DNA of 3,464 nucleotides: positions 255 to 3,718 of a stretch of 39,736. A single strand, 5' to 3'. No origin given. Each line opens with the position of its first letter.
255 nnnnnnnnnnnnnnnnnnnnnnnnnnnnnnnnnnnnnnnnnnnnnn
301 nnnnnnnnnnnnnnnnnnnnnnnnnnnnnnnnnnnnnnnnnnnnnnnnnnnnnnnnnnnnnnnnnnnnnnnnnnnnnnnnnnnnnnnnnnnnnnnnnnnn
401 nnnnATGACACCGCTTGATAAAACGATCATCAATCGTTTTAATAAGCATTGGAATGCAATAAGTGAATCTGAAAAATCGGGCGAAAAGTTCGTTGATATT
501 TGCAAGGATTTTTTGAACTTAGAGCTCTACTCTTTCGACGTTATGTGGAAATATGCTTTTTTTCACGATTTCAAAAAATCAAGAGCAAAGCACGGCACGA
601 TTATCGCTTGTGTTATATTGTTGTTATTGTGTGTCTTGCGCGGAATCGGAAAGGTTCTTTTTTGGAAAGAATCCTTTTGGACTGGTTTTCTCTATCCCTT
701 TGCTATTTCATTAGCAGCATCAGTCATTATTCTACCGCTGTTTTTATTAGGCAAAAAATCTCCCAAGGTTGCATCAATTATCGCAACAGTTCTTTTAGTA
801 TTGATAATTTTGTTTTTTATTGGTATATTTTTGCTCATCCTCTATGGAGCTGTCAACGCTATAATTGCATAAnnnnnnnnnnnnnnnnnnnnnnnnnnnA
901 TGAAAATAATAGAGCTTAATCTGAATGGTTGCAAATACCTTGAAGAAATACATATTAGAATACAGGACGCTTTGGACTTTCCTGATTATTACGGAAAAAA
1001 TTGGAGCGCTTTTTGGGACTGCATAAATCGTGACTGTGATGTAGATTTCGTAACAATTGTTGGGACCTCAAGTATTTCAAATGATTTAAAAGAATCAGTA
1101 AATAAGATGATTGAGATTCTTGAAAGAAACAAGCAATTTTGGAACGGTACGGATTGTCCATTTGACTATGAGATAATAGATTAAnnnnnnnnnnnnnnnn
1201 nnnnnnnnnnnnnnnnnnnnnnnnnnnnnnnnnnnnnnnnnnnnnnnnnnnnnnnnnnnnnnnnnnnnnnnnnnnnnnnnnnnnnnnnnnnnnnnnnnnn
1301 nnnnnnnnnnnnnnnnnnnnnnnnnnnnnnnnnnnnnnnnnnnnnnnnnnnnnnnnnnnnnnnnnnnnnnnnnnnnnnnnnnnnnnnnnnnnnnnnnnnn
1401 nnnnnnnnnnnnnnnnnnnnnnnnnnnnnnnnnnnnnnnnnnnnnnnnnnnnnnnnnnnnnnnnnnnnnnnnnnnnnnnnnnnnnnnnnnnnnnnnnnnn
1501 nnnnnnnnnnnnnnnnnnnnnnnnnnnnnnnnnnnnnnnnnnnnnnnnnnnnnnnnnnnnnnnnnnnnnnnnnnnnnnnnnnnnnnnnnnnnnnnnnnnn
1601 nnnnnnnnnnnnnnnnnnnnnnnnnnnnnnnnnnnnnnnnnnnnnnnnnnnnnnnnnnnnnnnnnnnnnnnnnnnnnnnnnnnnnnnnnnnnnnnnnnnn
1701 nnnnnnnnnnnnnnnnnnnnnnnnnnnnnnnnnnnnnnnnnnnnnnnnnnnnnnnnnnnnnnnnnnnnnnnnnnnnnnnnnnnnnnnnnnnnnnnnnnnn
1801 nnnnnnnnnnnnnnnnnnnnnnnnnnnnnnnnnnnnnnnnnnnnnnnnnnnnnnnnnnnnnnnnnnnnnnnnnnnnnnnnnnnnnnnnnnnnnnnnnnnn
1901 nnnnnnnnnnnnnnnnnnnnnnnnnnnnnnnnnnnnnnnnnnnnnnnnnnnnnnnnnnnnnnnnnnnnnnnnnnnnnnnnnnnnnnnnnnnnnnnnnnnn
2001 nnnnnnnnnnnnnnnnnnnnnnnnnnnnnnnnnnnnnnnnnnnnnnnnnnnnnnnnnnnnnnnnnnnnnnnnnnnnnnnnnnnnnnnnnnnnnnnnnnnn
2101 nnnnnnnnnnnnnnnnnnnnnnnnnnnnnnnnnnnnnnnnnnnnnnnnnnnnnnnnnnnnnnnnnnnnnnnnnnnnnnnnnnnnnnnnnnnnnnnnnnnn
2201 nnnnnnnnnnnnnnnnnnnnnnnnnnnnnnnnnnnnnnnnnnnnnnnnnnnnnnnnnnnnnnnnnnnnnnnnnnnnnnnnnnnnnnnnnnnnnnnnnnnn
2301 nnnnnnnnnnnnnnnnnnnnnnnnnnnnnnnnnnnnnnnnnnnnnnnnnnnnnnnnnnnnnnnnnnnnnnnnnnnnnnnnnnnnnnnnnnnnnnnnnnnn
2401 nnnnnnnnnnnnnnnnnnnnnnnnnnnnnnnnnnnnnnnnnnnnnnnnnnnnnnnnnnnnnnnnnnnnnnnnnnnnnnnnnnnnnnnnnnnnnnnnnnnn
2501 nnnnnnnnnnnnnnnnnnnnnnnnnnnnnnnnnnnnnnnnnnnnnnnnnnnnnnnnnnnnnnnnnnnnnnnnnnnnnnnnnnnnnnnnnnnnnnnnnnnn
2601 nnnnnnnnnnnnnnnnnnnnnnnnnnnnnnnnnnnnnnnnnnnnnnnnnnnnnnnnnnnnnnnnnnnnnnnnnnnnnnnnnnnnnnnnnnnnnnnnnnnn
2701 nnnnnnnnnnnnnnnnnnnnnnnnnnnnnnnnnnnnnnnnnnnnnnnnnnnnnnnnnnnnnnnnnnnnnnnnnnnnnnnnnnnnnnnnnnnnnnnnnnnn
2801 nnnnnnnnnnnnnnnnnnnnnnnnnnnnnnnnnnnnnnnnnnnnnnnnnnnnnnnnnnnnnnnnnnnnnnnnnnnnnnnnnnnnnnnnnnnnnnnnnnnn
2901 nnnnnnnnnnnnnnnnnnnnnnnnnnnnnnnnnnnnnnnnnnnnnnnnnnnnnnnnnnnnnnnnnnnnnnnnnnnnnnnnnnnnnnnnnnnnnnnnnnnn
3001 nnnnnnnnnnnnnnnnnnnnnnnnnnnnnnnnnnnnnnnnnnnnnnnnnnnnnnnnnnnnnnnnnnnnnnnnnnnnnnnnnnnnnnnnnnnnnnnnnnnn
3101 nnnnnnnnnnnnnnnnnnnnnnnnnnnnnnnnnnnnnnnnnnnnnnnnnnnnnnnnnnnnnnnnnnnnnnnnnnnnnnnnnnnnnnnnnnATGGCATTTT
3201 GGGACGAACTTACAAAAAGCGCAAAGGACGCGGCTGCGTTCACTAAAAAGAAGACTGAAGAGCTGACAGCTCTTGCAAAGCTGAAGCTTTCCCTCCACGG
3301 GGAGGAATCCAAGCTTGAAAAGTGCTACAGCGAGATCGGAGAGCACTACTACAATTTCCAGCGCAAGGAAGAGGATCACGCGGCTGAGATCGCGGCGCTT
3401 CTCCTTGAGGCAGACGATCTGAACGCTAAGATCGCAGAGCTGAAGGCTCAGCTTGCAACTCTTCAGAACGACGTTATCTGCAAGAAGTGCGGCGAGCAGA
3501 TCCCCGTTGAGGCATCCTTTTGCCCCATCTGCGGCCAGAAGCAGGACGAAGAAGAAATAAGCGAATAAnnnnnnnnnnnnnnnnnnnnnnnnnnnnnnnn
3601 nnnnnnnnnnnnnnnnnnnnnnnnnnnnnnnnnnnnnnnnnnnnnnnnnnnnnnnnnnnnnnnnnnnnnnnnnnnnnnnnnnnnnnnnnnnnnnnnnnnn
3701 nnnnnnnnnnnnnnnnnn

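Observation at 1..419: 91-bp near-perfect inverted repeat around a 233-bp core, with arms overlapping a gene start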

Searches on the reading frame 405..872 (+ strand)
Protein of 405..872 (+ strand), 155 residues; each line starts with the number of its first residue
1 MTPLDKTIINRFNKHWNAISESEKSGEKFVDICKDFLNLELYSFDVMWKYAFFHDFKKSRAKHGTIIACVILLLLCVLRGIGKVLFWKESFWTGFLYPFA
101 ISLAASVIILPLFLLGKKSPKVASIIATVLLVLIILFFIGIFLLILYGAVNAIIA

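Call 24: find_homologous_proteins(query=window:405-872:+, max_evalue=0.01)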
Query window:405-872:+ (155 aa): 196 proteins with E <= 0.01 among 462 candidates; the best 120 are listed.
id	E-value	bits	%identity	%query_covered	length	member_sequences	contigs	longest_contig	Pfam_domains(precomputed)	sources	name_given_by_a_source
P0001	5.0e-75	268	88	92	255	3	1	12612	PF00376.30,PF13411.13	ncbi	-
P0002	1.6e-74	267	85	92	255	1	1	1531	PF00376.30,PF13411.13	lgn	-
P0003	1.7e-74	267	86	92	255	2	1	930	PF00376.30,PF13411.13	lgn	-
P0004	3.2e-74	266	88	92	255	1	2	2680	PF00376.30,PF13411.13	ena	-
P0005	3.5e-74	266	88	92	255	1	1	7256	PF00376.30,PF13411.13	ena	-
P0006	6.6e-74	265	86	92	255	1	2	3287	PF00376.30,PF13411.13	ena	-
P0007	7.1e-74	265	84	92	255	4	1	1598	PF00376.30,PF13411.13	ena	-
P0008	1.2e-73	264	86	92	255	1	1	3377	PF00376.30,PF13411.13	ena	-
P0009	1.1e-72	261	87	92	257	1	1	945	PF00376.30,PF13411.13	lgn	-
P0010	1.5e-72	260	83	92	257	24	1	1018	PF00376.30,PF13411.13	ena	-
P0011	1.6e-72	260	86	92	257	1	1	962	PF00376.30,PF13411.13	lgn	-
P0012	2.1e-72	260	87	85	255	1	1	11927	PF00376.30,PF13411.13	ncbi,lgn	-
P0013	2.8e-72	260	85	92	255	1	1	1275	PF00376.30,PF13411.13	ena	-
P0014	2.8e-72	260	85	92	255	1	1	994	PF00376.30,PF13411.13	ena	-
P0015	3.9e-72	259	81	93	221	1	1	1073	-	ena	-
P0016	4.8e-72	259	86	85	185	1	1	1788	-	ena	-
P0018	1.3e-71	257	85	92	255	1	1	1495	PF00376.30,PF13411.13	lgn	-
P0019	1.6e-71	257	82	93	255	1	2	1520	PF00376.30,PF13411.13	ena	-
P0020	2.6e-71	256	85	92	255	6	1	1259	PF00376.30,PF13411.13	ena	-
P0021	5.8e-71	255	80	92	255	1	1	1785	PF00376.30,PF13411.13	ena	-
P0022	1.1e-70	254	79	93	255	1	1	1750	PF00376.30,PF13411.13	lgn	-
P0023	1.1e-70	254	83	93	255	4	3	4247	PF00376.30,PF13411.13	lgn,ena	-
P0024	1.7e-70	254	80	92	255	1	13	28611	PF00376.30,PF13411.13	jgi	-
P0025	1.7e-70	254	80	92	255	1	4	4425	PF00376.30,PF13411.13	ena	-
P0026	2.4e-70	253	81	92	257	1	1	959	PF00376.30,PF13411.13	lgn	-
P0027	3.2e-70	253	83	92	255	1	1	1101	PF00376.30,PF13411.13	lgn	-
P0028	3.4e-70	253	78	93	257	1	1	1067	PF00376.30,PF13411.13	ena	-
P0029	3.7e-70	253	83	92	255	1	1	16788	PF00376.30,PF13411.13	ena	-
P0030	4.1e-70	253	83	92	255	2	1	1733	PF00376.30,PF13411.13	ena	-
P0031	1.1e-69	251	80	92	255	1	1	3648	PF00376.30,PF13411.13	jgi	-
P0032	1.4e-69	251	80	92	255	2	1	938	PF00376.30,PF13411.13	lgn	-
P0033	3.0e-69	250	81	92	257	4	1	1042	PF00376.30,PF13411.13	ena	-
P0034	8.5e-69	248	80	92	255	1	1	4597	PF00376.30,PF13411.13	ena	-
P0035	8.8e-69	248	84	83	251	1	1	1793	PF00376.30,PF13411.13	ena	-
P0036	9.7e-69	248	81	92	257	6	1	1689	PF00376.30,PF13411.13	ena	-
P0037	1.2e-68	248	81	92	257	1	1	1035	PF00376.30,PF13411.13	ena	-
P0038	1.2e-68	248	80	92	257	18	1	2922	PF00376.30,PF13411.13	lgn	-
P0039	1.7e-68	247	84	83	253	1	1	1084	PF00376.30,PF13411.13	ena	-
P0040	1.8e-68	247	80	92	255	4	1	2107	PF00376.30,PF13411.13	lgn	-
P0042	2.8e-68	247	79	92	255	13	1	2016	PF00376.30,PF13411.13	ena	-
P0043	2.8e-68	247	78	92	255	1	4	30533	PF00376.30,PF13411.13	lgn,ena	-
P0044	2.9e-68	247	78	92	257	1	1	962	PF00376.30,PF13411.13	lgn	-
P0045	3.3e-68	246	84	83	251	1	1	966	PF00376.30,PF13411.13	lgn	-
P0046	5.0e-68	246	84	83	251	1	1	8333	PF00376.30,PF13411.13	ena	-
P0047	6.1e-68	245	82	83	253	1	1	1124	PF00376.30,PF13411.13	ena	-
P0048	7.3e-68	245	78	92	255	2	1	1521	PF00376.30,PF13411.13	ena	-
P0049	7.6e-68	245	83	92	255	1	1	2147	PF00376.30,PF13411.13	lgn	-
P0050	8.2e-68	245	84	83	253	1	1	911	PF00376.30,PF13411.13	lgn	-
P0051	8.3e-68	245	80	92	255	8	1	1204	PF00376.30,PF13411.13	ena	-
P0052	9.0e-68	245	84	83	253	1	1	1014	PF00376.30,PF13411.13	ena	-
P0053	9.1e-68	245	84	83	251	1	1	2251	PF00376.30,PF13411.13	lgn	-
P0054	9.2e-68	245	84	83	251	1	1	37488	PF00376.30,PF13411.13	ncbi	-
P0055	1.0e-67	245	84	83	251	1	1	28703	PF00376.30,PF13411.13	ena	-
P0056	1.0e-67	245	84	83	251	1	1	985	PF00376.30,PF13411.13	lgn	-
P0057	1.0e-67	245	84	83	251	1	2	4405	PF00376.30,PF13411.13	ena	-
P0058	1.0e-67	245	84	83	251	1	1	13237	PF00376.30,PF13411.13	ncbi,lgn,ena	-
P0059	1.0e-67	245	84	83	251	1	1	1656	PF00376.30,PF13411.13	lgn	-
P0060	1.0e-67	245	84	83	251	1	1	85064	PF00376.30,PF13411.13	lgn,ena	-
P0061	1.0e-67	245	84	83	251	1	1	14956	PF00376.30,PF13411.13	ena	-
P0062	1.0e-67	245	84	83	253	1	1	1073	PF00376.30,PF13411.13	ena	-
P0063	1.0e-67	245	84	83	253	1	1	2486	PF00376.30,PF13411.13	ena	-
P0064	1.0e-67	245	84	83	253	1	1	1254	PF00376.30,PF13411.13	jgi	jgi:DNA-binding transcriptional MerR regulator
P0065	1.1e-67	245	84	83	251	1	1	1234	PF00376.30,PF13411.13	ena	-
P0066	1.1e-67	245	84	83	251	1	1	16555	PF00376.30,PF13411.13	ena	-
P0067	1.1e-67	245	84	83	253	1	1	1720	PF00376.30,PF13411.13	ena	-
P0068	1.1e-67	245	84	83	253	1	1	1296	PF00376.30,PF13411.13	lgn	-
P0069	1.2e-67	245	82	83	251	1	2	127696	PF00376.30,PF13411.13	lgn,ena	-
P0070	1.5e-67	244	83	83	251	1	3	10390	PF00376.30,PF13411.13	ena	-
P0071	1.6e-67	244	83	83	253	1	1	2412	PF00376.30,PF13411.13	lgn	-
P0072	1.7e-67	244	78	92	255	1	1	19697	PF00376.30,PF13411.13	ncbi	-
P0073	1.9e-67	244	80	92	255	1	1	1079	PF00376.30,PF13411.13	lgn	-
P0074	1.9e-67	244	82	83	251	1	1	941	PF00376.30,PF13411.13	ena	-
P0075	2.0e-67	244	83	83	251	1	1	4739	PF00376.30,PF13411.13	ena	-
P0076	2.0e-67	244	83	83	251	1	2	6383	PF00376.30,PF13411.13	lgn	-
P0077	2.1e-67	244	83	83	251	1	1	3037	PF00376.30,PF13411.13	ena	-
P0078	2.4e-67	244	81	83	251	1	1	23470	PF00376.30,PF13411.13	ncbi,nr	ncbi:MAG: MerR family transcriptional regulator [Clostridia bacterium]|nr:MerR family transcriptiona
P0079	2.5e-67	243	83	83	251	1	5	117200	PF00376.30,PF13411.13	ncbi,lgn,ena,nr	ncbi:MAG: MerR family transcriptional regulator [Clostridia bacterium]|nr:MerR family transcriptiona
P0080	2.6e-67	243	83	83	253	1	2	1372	PF00376.30,PF13411.13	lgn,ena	-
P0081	3.0e-67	243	83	83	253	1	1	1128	PF00376.30,PF13411.13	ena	-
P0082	3.0e-67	243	79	92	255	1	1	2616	PF00376.30,PF13411.13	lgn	-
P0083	4.1e-67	243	83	83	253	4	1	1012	PF00376.30,PF13411.13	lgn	-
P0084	4.8e-67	243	83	83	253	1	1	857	PF00376.30,PF13411.13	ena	-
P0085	5.5e-67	242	77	92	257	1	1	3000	PF00376.30,PF13411.13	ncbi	-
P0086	6.4e-67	242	84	83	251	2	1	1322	PF00376.30,PF13411.13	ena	-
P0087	8.3e-67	242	83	83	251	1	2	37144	PF00376.30,PF13411.13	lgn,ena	-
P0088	1.0e-66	241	83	83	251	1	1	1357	PF00376.30,PF13411.13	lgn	-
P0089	1.1e-66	241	82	83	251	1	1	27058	PF00376.30,PF13411.13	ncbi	-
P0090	1.3e-66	241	83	83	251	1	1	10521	PF00376.30,PF13411.13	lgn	-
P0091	1.6e-66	241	81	83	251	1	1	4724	PF00376.30,PF13411.13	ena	-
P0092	1.8e-66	241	83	83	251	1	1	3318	PF00376.30,PF13411.13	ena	-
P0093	1.8e-66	241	81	83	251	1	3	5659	PF00376.30,PF13411.13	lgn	-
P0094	1.9e-66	241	81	83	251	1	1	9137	PF00376.30,PF13411.13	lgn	-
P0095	1.9e-66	241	83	83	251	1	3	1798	PF00376.30,PF13411.13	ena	-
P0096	1.9e-66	241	81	83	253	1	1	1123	PF00376.30,PF13411.13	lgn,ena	-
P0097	1.9e-66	241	83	83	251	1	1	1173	PF00376.30,PF13411.13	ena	-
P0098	1.9e-66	241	83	83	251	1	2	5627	PF00376.30,PF13411.13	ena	-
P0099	1.9e-66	241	83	83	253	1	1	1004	PF00376.30,PF13411.13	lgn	-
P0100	2.0e-66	241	83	83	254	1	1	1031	PF00376.30,PF13411.13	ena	-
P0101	2.0e-66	241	82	83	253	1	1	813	PF00376.30,PF13411.13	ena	-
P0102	2.1e-66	240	83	83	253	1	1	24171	PF00376.30,PF13411.13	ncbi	-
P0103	2.3e-66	240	83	80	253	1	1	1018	PF00376.30,PF13411.13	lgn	-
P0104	2.9e-66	240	83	83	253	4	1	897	PF00376.30,PF13411.13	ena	-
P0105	3.2e-66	240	79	83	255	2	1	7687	PF00376.30,PF13411.13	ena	-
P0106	3.2e-66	240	83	83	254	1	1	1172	PF00376.30,PF13411.13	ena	-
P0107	3.7e-66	240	82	83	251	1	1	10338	PF00376.30,PF13411.13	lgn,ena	-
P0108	3.8e-66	240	81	83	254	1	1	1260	PF00376.30,PF13411.13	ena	-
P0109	4.8e-66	239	83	83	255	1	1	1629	PF00376.30,PF13411.13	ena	-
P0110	5.2e-66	239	82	83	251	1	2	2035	PF00376.30,PF13411.13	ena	-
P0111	9.9e-66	238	82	83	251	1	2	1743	PF00376.30,PF13411.13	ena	-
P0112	1.1e-65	238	80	75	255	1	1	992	PF00376.30,PF13411.13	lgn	-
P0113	1.2e-65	238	83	83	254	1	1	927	PF00376.30,PF13411.13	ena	-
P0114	1.2e-65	238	82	83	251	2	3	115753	PF00376.30,PF13411.13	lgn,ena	-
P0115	1.5e-65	238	82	83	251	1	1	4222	PF00376.30,PF13411.13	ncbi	-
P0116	1.6e-65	238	77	89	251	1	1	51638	PF00376.30,PF13411.13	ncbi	-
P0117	1.7e-65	238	73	92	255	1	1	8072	PF00376.30,PF13411.13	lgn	-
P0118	3.2e-65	237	75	92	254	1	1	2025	PF00376.30,PF13411.13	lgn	-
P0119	5.7e-65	236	80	83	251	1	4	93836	PF00376.30,PF13411.13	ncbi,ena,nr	ncbi:MAG: MerR family transcriptional regulator [Clostridia bacterium]|nr:MerR family transcriptiona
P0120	6.4e-65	236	80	83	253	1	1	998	PF00376.30,PF13411.13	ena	-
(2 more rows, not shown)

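Call 26: find_encoding_contigs(protein=P0001, flank=6000, max_places=4)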
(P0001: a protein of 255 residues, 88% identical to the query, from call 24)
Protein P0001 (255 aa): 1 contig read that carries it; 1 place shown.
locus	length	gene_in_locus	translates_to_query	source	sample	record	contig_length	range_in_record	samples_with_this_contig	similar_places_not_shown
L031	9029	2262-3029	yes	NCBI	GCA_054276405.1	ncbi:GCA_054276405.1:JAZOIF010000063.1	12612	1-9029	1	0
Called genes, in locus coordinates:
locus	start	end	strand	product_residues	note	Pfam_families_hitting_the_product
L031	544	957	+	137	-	-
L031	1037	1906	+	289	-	-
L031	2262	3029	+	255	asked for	PF00376:MerR, PF13411:MerR_1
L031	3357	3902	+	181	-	-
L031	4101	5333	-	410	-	PF13411:MerR_1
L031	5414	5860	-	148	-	PF03862:SpoVAC_SpoVAEB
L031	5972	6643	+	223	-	PF02463:SMC_N, PF00005:ABC_tran, PF13304:AAA_21 (faint)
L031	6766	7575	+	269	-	-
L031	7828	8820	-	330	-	PF03116:NQR2_RnfD_RnfE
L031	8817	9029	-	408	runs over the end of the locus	PF13183:Fer4_8 (faint), PF13534:Fer4_17 (faint), PF13237:Fer4_10 (weak), PF00037:Fer4 (faint), PF12838:Fer4_7 (weak), PF13187:Fer4_9 (weak)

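Call 45: search_protein_families(library=pfam, proteins=[window:405-872:+, P0001], max_evalue=0.01)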
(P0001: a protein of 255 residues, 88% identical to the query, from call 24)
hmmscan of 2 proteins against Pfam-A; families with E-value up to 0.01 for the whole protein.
window:405-872:+ (155 aa): 1 family
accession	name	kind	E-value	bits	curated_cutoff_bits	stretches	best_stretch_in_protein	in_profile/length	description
PF11770.13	GAPT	-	0.0056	16.9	21.1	1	62-98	8-44/156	GRB2-binding adapter (GAPT)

P0001 (255 aa): 2 families
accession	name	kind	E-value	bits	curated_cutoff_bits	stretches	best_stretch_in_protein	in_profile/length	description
PF13411.12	MerR_1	-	6.6e-20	71.4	21.6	1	1-67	1-67/69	MerR HTH family regulatory protein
PF00376.29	MerR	-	7.2e-11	42.2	28.2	1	2-38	1-38/38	MerR family regulatory protein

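Call 63: find_encoding_contigs(protein=P0016, flank=3000, max_places=3)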
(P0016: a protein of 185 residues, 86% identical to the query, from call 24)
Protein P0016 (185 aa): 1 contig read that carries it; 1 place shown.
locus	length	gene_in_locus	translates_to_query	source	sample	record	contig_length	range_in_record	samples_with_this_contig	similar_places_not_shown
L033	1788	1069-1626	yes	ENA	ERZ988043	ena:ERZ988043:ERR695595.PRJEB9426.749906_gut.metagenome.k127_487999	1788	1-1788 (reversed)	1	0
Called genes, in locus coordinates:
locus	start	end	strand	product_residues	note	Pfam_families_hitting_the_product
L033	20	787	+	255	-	PF00753:Lactamase_B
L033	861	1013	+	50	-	-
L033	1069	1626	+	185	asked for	-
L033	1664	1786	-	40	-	?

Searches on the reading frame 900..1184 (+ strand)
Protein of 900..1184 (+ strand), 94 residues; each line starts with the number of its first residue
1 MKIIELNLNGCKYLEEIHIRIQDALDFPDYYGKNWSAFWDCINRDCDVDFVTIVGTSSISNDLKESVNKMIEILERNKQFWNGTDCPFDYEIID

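Call 5: find_encoding_contigs(protein=window:900-1184:+, flank=10000, max_places=10)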
Protein window:900-1184:+ (94 aa): no gene with exactly this product is on record in the collection.

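Call 45: search_protein_families(library=pfam, proteins=[window:900-1184:+], max_evalue=0.01)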
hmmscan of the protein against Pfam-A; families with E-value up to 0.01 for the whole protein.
window:900-1184:+ (94 aa): 1 family
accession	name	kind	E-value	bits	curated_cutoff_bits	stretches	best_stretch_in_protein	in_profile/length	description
PF01337.24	Barstar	-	1.7e-17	63.6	23.4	1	1-91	1-94/96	Barstar (barnase inhibitor)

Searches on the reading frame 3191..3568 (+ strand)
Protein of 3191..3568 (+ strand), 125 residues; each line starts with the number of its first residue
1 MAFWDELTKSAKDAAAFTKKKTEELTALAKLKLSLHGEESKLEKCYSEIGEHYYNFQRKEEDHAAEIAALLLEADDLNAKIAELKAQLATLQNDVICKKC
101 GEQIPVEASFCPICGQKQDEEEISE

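Call 7: find_encoding_contigs(protein=window:3191-3568:+, flank=10000, max_places=10)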
Protein window:3191-3568:+ (125 aa): no gene with exactly this product is on record in the collection.

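Call 45: search_protein_families(library=pfam, proteins=[window:3191-3568:+], max_evalue=0.01)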
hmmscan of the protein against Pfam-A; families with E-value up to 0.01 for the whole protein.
window:3191-3568:+ (125 aa): 10 families
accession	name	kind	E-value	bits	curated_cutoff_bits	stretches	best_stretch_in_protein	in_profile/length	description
PF13240.11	Zn_Ribbon_1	-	1.4e-06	28.3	25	1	97-117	2-22/23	zinc-ribbon domain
PF12773.13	DZR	-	5.9e-05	23.6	27.3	1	97-116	1-20/45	Double zinc ribbon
PF18912.6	DZR_2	-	7.2e-05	23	27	1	92-123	19-51/56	Double zinc ribbon domain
PF04871.18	Uso1_p115_C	-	8.9e-05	23.2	28.4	1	8-95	17-104/121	Uso1 / p115 like vesicle tethering protein, C terminal region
PF17032.10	Zn_ribbon_15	-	0.00025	22.2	28.9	1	41-115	39-73/73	zinc-ribbon family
PF10571.15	UPF0547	-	0.0029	18.1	29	1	97-115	3-21/26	Uncharacterised protein family UPF0547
PF13248.11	Zn_ribbon_3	-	0.0031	17.3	27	1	95-117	3-25/26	zinc-ribbon domain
PF01155.25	HypA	-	0.0051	17.2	28.9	1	80-118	58-96/112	Hydrogenase/urease nickel incorporation, metallochaperone, hypA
PF13920.12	zf-C3HC4_3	-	0.0055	16.9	27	1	95-117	24-45/49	Zinc finger, C3HC4 type (RING finger)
PF14471.11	DUF4428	-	0.0068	16.7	27.8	0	80-104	8-30/51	Domain of unknown function (DUF4428)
